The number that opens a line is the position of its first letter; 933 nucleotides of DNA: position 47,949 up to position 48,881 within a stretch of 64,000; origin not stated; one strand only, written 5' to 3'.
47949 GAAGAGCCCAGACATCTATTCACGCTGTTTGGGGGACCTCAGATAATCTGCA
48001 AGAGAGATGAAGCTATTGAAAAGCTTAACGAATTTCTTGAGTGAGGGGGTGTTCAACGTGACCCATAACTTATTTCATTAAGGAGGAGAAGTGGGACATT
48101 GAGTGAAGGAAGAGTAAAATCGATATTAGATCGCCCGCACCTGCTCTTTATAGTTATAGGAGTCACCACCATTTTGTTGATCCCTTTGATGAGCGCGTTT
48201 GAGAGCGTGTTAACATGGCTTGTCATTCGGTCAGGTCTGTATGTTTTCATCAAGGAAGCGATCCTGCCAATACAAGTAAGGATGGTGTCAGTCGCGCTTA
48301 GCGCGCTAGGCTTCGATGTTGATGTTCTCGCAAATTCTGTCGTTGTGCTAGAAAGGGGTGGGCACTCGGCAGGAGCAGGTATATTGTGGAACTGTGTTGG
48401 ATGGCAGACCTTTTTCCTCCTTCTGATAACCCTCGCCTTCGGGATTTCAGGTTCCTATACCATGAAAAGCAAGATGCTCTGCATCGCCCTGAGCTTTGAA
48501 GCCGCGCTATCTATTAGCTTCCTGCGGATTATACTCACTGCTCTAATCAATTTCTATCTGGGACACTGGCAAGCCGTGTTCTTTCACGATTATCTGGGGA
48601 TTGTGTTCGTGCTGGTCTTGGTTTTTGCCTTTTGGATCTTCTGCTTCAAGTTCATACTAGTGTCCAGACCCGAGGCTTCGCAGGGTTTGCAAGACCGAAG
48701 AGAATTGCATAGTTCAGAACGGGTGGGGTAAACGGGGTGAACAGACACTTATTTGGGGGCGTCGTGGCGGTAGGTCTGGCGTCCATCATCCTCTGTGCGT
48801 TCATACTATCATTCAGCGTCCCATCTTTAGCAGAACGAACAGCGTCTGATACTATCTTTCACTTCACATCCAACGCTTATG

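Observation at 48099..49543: Minimal archaeosortase-like protein with an adjacent dedicated substrate carrying an unfamiliar C-terminal signal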

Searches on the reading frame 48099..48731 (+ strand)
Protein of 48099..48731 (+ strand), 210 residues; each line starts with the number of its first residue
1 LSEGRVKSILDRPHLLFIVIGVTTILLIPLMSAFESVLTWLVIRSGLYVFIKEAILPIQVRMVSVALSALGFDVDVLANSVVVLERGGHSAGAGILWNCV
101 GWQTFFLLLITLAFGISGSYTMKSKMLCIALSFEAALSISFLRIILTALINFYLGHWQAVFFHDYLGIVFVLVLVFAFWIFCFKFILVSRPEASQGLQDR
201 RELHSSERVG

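Call 3: search_protein_families(library=ncbifam, proteins=[window:48099-48731:+], max_evalue=1)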
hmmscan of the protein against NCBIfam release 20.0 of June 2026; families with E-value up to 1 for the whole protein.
window:48099-48731:+ (210 aa): 2 families
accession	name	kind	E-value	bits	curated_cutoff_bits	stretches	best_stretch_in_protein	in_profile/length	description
TIGR04178.1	exo_archaeo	signature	5.8e-06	26.5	23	1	95-182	3-92/97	exosortase/archaeosortase family protein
NF033464.1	cyanoexo_CrtC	exception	0.0017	18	225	1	55-182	148-272/278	cyanoexosortase C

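Call 4: search_protein_families(library=pfam, proteins=[window:48099-48731:+], max_evalue=1)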
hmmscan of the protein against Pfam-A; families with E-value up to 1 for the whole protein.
window:48099-48731:+ (210 aa): 0 families

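Call 5: find_homologous_proteins(query=window:48099-48731:+, max_evalue=0.001)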
Query window:48099-48731:+ (210 aa): 7 proteins with E <= 0.001 among 1838 candidates.
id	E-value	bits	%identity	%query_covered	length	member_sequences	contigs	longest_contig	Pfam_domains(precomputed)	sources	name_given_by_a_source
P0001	1.3e-127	442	100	100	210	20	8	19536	-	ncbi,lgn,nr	ncbi:exosortase/archaeosortase family protein [Candidatus Bathyarchaeota archaeon]|nr:MAG: exosortas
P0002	2.7e-112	392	86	100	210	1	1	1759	-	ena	-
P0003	7.1e-112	390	86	100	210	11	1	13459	-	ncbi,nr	ncbi:MAG: hypothetical protein O2V44_02930 [Candidatus Bathyarchaeota archaeon]|nr:hypothetical prot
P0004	2.6e-100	352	75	100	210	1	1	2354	-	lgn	-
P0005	5.5e-99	348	75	100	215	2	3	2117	-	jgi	-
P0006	3.6e-52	195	54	82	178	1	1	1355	-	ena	-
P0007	6.3e-48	181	47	91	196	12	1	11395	-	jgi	-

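Call 10: find_encoding_contigs(protein=P0007, flank=10000, max_places=4)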
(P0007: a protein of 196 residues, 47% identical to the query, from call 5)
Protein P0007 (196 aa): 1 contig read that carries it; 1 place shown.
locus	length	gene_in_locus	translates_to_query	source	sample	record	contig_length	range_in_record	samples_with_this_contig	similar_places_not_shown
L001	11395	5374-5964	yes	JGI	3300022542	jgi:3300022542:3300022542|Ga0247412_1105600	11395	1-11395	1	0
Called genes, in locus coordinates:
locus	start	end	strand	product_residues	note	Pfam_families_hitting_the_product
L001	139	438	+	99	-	-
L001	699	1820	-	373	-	PF01950:FBPase_3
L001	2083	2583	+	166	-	-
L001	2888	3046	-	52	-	-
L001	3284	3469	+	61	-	-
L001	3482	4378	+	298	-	PF13401:AAA_22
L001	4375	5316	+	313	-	PF13481:AAA_25, PF06745:ATPase, PF23442:DUF7125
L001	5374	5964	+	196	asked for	-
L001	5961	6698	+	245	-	-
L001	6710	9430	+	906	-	PF00535:Glycos_transf_2, PF13641:Glyco_tranf_2_3 (weak), PF05120:GvpG (faint), PF13632:Glyco_trans_2_3, PF13641:Glyco_tranf_2_3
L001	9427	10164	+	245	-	PF00535:Glycos_transf_2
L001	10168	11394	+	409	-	?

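Call 11: find_encoding_contigs(protein=P0003, flank=10000, max_places=4)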
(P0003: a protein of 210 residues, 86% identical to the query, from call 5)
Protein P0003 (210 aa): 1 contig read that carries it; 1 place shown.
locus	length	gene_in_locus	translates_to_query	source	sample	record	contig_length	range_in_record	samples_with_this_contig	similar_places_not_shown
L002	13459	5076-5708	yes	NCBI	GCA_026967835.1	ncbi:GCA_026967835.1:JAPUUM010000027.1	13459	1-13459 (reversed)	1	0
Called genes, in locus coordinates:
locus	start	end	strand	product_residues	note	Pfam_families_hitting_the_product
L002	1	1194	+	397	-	PF08706:D5_N, PF19263:DUF5906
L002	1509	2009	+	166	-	-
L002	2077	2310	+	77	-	PF01037:AsnC_trans_reg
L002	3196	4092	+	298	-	PF13401:AAA_22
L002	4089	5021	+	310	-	PF13481:AAA_25, PF03796:DnaB_C (faint), PF06745:ATPase, PF23442:DUF7125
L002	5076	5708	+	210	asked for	-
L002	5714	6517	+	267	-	-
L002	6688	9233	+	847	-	PF00535:Glycos_transf_2, PF13641:Glyco_tranf_2_3 (weak), PF05120:GvpG (faint), PF13632:Glyco_trans_2_3, PF13641:Glyco_tranf_2_3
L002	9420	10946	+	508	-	-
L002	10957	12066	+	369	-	PF13439:Glyco_transf_4, PF13579:Glyco_trans_4_4, PF00534:Glycos_transf_1, PF13692:Glyco_trans_1_4, PF13524:Glyco_trans_1_2, PF20706:GT4-conflict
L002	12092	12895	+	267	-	PF01209:Ubie_methyltran (weak), PF05724:TPMT (faint), PF13489:Methyltransf_23, PF13649:Methyltransf_25, PF13847:Methyltransf_31, PF08241:Methyltransf_11, PF08242:Methyltransf_12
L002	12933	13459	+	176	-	PF00535:Glycos_transf_2, PF10111:Glyco_tranf_2_2 (weak)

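Call 17: search_protein_representatives(alignment_id=A1)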
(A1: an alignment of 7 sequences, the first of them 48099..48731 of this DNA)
Query: 7 sequences, 210 profile positions. Proteins with E-value up to 0.001 (for the whole library): 270; up to 1e-10: 118; up to 1e-30: 22. The best 150 are listed.
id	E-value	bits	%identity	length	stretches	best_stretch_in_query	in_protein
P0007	1.2e-87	309.3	-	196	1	1-193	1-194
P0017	9.4e-39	149.6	-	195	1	17-193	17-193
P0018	6.5e-38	146.9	-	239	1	15-189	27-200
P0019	7.8e-37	143.3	-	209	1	18-188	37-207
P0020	1.2e-36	142.7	-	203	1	15-189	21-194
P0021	2.9e-36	141.5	-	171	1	30-194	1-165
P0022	7.8e-36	140.1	-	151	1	47-190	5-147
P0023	1.4e-35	139.3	-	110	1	84-192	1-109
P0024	2.1e-35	138.7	-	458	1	16-188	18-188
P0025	7.7e-35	136.8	-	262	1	3-193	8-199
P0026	3.5e-34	134.7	-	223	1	17-192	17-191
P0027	3.9e-34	134.5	-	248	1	16-191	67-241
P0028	4.9e-34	134.2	-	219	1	16-189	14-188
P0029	7.8e-34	133.5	-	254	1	15-188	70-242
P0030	1.8e-33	132.4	-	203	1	6-195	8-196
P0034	1.0e-31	126.6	-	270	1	23-189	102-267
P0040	1.9e-30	122.4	-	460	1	20-195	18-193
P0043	3.0e-29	118.5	-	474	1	12-198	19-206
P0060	2.5e-24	102.5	-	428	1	20-196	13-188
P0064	9.6e-24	100.6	-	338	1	16-193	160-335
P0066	3.2e-23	98.9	-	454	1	22-194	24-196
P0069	1.0e-22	97.2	-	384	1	14-189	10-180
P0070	1.4e-22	96.7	-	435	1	22-196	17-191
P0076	1.7e-21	93.2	-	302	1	16-195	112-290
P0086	5.4e-20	88.3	-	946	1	15-183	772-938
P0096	7.8e-17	78.0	-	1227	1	17-182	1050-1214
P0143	8.6e-10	55.0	-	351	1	56-190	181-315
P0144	1.1e-09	54.6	-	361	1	54-186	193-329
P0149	3.4e-09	53.0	-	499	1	114-190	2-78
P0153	7.1e-09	52.0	-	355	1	53-185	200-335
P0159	3.3e-08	49.8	-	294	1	54-188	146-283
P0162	1.5e-07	47.7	-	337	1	56-190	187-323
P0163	1.7e-07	47.4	-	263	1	55-193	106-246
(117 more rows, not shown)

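Call 20: search_protein_families(library=ncbifam, proteins=[P0017, P0018, P0024, P0086, P0143, P0144, P0153, P0159, P0162, P0163], max_evalue=0.01)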
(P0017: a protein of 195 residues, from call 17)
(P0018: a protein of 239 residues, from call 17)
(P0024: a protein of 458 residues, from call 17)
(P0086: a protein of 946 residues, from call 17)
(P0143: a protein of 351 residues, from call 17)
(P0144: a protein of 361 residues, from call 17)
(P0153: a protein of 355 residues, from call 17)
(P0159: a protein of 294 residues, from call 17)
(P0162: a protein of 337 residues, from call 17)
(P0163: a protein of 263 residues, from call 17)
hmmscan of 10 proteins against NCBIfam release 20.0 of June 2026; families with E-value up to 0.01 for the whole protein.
P0017 (195 aa): 4 families
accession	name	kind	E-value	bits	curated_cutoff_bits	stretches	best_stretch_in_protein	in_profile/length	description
TIGR04178.1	exo_archaeo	signature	1.3e-07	31.8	23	1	94-179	2-89/97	exosortase/archaeosortase family protein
NF033464.1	cyanoexo_CrtC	exception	2.8e-06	27.1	225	1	30-167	123-256/278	cyanoexosortase C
TIGR03110.1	exosort_Gpos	exception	7.1e-05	22.8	102.75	1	39-175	38-168/187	exosortase family protein XrtG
TIGR03762.1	archaeo_artC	exception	0.0012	18.8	100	1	18-173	116-263/274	archaeosortase C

P0018 (239 aa): 5 families
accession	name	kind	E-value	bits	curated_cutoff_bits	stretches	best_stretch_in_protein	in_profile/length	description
TIGR04178.1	exo_archaeo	signature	7.2e-10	39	23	1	105-192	2-91/97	exosortase/archaeosortase family protein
TIGR04293.1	archaeo_artF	exception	8.4e-06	25.9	150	1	64-178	32-140/166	archaeosortase family protein ArtF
TIGR03762.1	archaeo_artC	exception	3.1e-05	23.9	100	1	76-187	153-266/274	archaeosortase C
NF033464.1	cyanoexo_CrtC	exception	8.3e-05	22.3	225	1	32-196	120-274/278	cyanoexosortase C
TIGR03110.1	exosort_Gpos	exception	0.00031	20.7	102.75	1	43-183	29-165/187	exosortase family protein XrtG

P0024 (458 aa): 3 families
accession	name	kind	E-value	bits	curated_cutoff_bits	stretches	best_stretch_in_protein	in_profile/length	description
TIGR04178.1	exo_archaeo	signature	1.1e-09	38.4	23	1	96-181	4-91/97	exosortase/archaeosortase family protein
NF033464.1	cyanoexo_CrtC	exception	3e-05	23.7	225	1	42-183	133-272/278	cyanoexosortase C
NF046081.1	exosort_XrtX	exception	6.1e-05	23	170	1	61-182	41-158/168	exosortase X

P0086 (946 aa): 26 families (the best 25 are shown)
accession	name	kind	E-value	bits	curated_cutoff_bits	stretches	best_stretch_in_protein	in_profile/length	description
TIGR03937.1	PgaC_IcaA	equivalog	1.5e-26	93.3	422.3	2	79-208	35-157/407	poly-beta-1,6-N-acetyl-D-glucosamine synthase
TIGR03030.1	CelA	equivalog_domain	8.7e-20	70.3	699.1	2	80-204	122-256/714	UDP-forming cellulose synthase catalytic subunit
NF053846.1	glyco_with_XrtP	equivalog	5.3e-13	48.4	520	1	113-385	64-342/440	XrtP-associated glycosyltransferase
NF008558.0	PRK11498.1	equivalog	4.2e-10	38.2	992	2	85-204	269-380/872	UDP-forming cellulose synthase catalytic subunit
TIGR04178.1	exo_archaeo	signature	3.8e-09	36.7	23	1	850-938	3-92/97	exosortase/archaeosortase family protein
TIGR04242.1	nodulat_NodC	equivalog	4.8e-09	35.7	550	1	79-339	38-283/395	chitooligosaccharide synthase NodC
NF041865.1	EpsU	equivalog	1.3e-07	31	700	1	95-355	45-280/394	exopolysaccharide biosynthesis GT2 family glycosyltransferase EpsU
NF041875.1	EPS_EpsD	equivalog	1.7e-06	27.7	370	1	91-204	1-107/325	exopolysaccharide biosynthesis glycosyltransferase EpsD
NF047683.1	TeichurnBiosyTuaG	equivalog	1.3e-05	24.9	400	1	88-205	5-115/252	teichuronic acid biosynthesis protein TuaG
NF047588.1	GlcsyltransPgfSStrep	equivalog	2.1e-05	23.9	500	1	91-203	3-112/308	glycosyltransferase PgfS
TIGR03111.1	glyc2_xrt_Gpos1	hypoth_equivalog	3.9e-05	22.6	363.95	1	81-354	41-299/439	TIGR03111 family XrtG-associated glycosyltransferase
TIGR03965.1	mycofact_glyco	equivalog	0.0001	21.3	280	0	87-203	72-181/467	mycofactocin biosynthesis glycosyltransferase MftF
NF007482.0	PRK10073.1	equivalog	0.00017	20.7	423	1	86-199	3-108/334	glycosyltransferase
NF046081.1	exosort_XrtX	exception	0.0002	21.3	170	1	847-944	72-165/168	exosortase X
NF045692.1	OglycostaseCruG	equivalog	0.00027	20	600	1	85-201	37-152/386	2'-O-glycosyltransferase CruG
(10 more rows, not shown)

P0143 (351 aa): 15 families
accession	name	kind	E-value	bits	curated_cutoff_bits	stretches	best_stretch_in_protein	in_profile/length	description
TIGR03762.1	archaeo_artC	exception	1.3e-22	80.9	100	1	45-309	6-274/274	archaeosortase C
TIGR04178.1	exo_archaeo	signature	5.3e-15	55.5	23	1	222-306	6-91/97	exosortase/archaeosortase family protein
TIGR03763.1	cyanoexo_CrtA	exception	1.1e-13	51.2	150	1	68-311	32-258/260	cyanoexosortase A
TIGR02602.1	8TM_EpsH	subfamily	6.4e-11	42.2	105.55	1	61-310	6-240/241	exosortase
NF038142.1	exosort_XrtW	exception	9.5e-11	40.7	425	1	86-335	54-288/494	exosortase W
TIGR03110.1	exosort_Gpos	exception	2.3e-10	40.7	102.75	1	193-308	63-176/187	exosortase family protein XrtG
NF046081.1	exosort_XrtX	exception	8.5e-09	35.5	170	1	183-309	39-160/168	exosortase X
TIGR04177.1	exosort_XrtH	exception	3e-08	33.8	86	1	150-305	3-149/158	exosortase H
TIGR04297.1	thauma_sortase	exception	7.2e-08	32.3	250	1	174-306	150-285/307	thaumarchaeosortase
NF033464.1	cyanoexo_CrtC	exception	1.2e-07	31.5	225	1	71-311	41-275/278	cyanoexosortase C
TIGR03109.2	exosort_XrtA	exception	2.3e-06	27.2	208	1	103-308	64-257/261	exosortase A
NF035943.2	exosort_XrtV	exception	5.7e-06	25.8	313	1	107-300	70-256/270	exosortase V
TIGR04152.1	exosort_VPLPA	exception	1e-05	24.8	400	1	75-331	17-261/486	VPLPA-CTERM-specific exosortase XrtD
NF012138.0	exosort_XrtR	exception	5e-05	23.5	150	1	234-302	79-147/160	exosortase R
TIGR04300.1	exosort_XrtM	exception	0.0014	19.1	125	1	220-304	58-137/150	exosortase family protein XrtM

P0144 (361 aa): 6 families
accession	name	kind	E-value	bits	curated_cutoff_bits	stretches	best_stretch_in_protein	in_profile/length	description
TIGR04297.1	thauma_sortase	exception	2.5e-29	102.7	250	1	44-344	20-303/307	thaumarchaeosortase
TIGR04178.1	exo_archaeo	signature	3e-13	49.9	23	1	238-330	2-95/97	exosortase/archaeosortase family protein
TIGR03762.1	archaeo_artC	exception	4.1e-07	30.1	100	1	142-331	87-272/274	archaeosortase C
NF046081.1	exosort_XrtX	exception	2e-06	27.8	170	1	199-324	41-153/168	exosortase X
TIGR03110.1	exosort_Gpos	exception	1.4e-05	25.1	102.75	1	150-323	8-172/187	exosortase family protein XrtG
TIGR04152.1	exosort_VPLPA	exception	0.0048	16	400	1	236-332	147-244/486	VPLPA-CTERM-specific exosortase XrtD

P0153 (355 aa): 7 families
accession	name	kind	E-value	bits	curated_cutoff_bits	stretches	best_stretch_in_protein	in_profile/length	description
TIGR04178.1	exo_archaeo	signature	2.4e-15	56.6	23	1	244-335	2-94/97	exosortase/archaeosortase family protein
TIGR04297.1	thauma_sortase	exception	8.2e-13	48.5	250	1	85-349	66-303/307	thaumarchaeosortase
TIGR03762.1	archaeo_artC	exception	1e-08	35.4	100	1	232-331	169-271/274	archaeosortase C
TIGR04293.1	archaeo_artF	exception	6.2e-05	23.1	150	1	241-336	68-157/166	archaeosortase family protein ArtF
TIGR03110.1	exosort_Gpos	exception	0.00015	21.7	102.75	1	197-340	41-181/187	exosortase family protein XrtG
TIGR03763.1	cyanoexo_CrtA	exception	0.00032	20.3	150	1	155-334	84-255/260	cyanoexosortase A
TIGR03109.2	exosort_XrtA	exception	0.00045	19.7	208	1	134-334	66-257/261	exosortase A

P0159 (294 aa): 10 families
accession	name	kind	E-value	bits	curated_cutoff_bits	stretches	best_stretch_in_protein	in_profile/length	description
TIGR04178.1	exo_archaeo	signature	5.3e-14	52.3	23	1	187-276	3-92/97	exosortase/archaeosortase family protein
TIGR03110.1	exosort_Gpos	exception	2.6e-09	37.2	102.75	1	108-282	8-182/187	exosortase family protein XrtG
NF033464.1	cyanoexo_CrtC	exception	1.1e-08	35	225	1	15-274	15-269/278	cyanoexosortase C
TIGR04297.1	thauma_sortase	exception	1.8e-08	34.3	250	1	123-275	129-285/307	thaumarchaeosortase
TIGR03762.1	archaeo_artC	exception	6.5e-08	32.7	100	1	27-275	15-270/274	archaeosortase C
NF046081.1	exosort_XrtX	exception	8.7e-05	22.5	170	1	150-275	39-156/168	exosortase X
TIGR03109.2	exosort_XrtA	exception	0.00031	20.2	208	1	46-275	41-255/261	exosortase A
TIGR04293.1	archaeo_artF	exception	0.00039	20.5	150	1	176-270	61-149/166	archaeosortase family protein ArtF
NF033770.1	exosort_XrtT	exception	0.00079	18.1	250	1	189-277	173-266/472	exosortase T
TIGR02602.1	8TM_EpsH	subfamily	0.0036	16.9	105.55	1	68-274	38-235/241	exosortase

P0162 (337 aa): 6 families
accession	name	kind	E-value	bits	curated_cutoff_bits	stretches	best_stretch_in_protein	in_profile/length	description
TIGR04297.1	thauma_sortase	exception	3.3e-21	76.1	250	1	34-333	15-302/307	thaumarchaeosortase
TIGR04178.1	exo_archaeo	signature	2.6e-14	53.3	23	1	225-311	2-89/97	exosortase/archaeosortase family protein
TIGR03762.1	archaeo_artC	exception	3e-13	50.2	100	1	132-311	90-270/274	archaeosortase C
TIGR04293.1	archaeo_artF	exception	6.5e-06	26.3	150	1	206-306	54-147/166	archaeosortase family protein ArtF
TIGR03763.1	cyanoexo_CrtA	exception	0.00094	18.7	150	1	110-313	63-254/260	cyanoexosortase A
NF033770.1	exosort_XrtT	exception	0.0098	14.5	250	0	226-318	171-265/472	exosortase T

P0163 (263 aa): 14 families
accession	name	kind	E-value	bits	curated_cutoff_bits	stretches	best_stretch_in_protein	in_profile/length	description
TIGR03762.1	archaeo_artC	exception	7.2e-20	71.9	100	1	37-237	71-274/274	archaeosortase C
TIGR02602.1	8TM_EpsH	subfamily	8.9e-13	48.3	105.55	1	27-236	46-238/241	exosortase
NF033464.1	cyanoexo_CrtC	exception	6.9e-12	45.5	225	1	18-205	63-245/278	cyanoexosortase C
TIGR03113.1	exosort_XrtB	exception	2.8e-10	40.3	275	1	48-226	84-252/268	exosortase B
TIGR04178.1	exo_archaeo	signature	4.9e-10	39.6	23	1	143-234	3-91/97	exosortase/archaeosortase family protein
NF038142.1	exosort_XrtW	exception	5.5e-10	38.2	425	1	53-251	91-276/494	exosortase W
TIGR03109.2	exosort_XrtA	exception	2.8e-08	33.5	208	1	53-235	89-256/261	exosortase A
NF046081.1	exosort_XrtX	exception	2.4e-05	24.3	170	1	104-204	34-132/168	exosortase X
TIGR03763.1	cyanoexo_CrtA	exception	0.00042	19.9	150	1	10-200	46-224/260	cyanoexosortase A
TIGR04125.1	exosort_PGF_TRM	exception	0.00095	18.7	75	1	52-225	51-224/271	archaeosortase A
TIGR04144.1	archaeo_VPXXXP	exception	0.002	18.1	150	1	114-208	37-127/156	archaeosortase B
TIGR04300.1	exosort_XrtM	exception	0.0022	18.4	125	1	142-233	56-140/150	exosortase family protein XrtM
TIGR04152.1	exosort_VPLPA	exception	0.0073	15.4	400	1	52-229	67-233/486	VPLPA-CTERM-specific exosortase XrtD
NF033770.1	exosort_XrtT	exception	0.0096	14.5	250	0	143-237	171-267/472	exosortase T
